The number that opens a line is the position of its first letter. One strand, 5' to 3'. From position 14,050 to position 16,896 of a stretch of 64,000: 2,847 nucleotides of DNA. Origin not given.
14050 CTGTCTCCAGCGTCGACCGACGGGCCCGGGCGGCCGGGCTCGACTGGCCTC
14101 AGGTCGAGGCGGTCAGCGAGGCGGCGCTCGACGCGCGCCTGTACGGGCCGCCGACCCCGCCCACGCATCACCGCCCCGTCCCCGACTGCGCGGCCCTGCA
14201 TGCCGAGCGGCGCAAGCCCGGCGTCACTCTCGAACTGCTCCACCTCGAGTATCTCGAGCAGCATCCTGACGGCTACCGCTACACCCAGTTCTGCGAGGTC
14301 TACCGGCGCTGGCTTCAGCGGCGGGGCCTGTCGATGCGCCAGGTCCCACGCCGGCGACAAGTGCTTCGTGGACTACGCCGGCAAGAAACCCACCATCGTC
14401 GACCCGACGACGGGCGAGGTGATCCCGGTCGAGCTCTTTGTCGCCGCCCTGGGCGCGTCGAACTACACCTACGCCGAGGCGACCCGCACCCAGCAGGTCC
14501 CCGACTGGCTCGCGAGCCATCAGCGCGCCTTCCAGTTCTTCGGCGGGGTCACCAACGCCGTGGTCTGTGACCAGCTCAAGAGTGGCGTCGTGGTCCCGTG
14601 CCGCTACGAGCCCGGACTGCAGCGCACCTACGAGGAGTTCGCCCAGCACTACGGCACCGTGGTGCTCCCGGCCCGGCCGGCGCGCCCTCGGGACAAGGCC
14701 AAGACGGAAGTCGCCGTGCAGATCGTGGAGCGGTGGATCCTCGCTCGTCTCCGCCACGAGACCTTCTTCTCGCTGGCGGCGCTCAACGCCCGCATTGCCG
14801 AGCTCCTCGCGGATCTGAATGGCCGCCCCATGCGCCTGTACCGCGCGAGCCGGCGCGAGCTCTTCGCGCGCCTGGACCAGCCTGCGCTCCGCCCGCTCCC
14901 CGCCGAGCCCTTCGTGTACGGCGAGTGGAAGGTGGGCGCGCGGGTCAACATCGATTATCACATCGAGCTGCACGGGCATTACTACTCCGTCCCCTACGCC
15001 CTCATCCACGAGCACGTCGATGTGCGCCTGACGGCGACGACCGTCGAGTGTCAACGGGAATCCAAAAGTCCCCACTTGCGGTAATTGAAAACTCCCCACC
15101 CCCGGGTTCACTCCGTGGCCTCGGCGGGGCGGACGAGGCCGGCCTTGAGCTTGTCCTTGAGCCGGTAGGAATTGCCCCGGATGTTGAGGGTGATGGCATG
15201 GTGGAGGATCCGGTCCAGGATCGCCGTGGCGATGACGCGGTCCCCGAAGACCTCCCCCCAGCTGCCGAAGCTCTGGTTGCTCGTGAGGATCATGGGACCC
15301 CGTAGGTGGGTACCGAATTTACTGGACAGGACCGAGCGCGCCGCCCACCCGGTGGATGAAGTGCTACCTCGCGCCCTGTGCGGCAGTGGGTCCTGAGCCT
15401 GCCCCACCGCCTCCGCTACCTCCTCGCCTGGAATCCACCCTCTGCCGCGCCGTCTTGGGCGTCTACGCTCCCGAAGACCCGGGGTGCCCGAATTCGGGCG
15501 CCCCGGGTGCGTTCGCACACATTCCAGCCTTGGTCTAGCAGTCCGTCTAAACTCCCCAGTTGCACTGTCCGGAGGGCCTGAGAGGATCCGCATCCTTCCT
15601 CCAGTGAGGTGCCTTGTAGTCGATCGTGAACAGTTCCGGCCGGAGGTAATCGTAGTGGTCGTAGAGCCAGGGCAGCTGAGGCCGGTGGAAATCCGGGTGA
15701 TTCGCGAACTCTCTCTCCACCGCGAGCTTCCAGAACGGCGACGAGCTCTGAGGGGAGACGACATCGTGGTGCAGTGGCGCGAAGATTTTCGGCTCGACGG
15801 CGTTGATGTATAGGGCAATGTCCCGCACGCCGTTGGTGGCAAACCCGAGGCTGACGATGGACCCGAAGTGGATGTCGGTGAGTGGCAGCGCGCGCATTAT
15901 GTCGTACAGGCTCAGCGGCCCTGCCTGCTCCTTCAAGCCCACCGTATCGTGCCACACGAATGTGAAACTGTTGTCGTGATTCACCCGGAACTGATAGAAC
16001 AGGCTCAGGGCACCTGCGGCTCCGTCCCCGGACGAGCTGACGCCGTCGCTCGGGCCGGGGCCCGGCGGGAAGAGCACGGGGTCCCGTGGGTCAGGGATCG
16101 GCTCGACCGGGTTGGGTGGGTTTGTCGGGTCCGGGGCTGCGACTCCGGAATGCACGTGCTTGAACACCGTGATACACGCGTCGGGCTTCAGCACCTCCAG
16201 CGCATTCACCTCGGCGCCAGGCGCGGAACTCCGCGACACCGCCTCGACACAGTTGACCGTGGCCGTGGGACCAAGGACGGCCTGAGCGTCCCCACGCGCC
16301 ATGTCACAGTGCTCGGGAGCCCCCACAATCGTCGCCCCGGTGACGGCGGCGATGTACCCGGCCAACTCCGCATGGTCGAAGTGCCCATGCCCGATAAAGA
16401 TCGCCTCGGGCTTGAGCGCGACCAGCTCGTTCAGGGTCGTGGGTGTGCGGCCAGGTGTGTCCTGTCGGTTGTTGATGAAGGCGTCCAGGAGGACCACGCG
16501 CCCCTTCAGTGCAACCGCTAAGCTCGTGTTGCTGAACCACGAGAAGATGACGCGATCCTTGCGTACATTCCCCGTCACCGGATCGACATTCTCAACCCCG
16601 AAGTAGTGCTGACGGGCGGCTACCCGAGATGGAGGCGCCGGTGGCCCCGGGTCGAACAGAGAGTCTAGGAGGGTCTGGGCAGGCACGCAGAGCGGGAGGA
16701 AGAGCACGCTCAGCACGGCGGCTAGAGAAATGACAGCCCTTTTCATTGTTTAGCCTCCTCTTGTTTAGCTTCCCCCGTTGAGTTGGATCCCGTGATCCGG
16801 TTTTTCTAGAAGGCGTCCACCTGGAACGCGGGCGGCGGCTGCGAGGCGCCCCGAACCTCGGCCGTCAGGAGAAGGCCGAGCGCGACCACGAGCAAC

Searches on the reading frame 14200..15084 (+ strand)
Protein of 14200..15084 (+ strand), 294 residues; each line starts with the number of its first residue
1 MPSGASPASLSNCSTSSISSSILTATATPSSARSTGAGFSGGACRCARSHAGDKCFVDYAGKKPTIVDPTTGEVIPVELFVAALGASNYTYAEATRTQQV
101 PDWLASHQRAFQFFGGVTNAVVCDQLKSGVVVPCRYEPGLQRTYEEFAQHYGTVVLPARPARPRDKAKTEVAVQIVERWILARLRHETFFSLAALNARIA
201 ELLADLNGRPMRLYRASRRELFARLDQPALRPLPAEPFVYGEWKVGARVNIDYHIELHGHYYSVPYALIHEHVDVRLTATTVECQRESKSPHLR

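Call 50: search_protein_families(library=pfam, proteins=[window:14200-15084:+], max_evalue=0.0001)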
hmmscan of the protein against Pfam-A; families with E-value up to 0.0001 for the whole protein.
window:14200-15084:+ (294 aa): 2 families
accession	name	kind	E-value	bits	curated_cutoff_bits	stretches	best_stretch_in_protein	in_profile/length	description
PF22483.2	Mu-transpos_C_2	-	1.5e-13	50.6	27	1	233-286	1-53/73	Mu transposase, C-terminal domain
PF00665.32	rve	-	1.3e-07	32.3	32.6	1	76-163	23-102/102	Integrase core domain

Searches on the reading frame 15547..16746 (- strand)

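Call 50: search_protein_families(library=pfam, proteins=[window:15547-16746:-], max_evalue=0.0001)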
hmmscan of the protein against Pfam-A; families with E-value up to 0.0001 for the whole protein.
window:15547-16746:- (399 aa): 1 family
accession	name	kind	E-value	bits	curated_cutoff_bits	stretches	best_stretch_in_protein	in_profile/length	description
PF00753.33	Lactamase_B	-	4.4e-08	33.7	22.7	1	72-246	6-144/196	Metallo-beta-lactamase superfamily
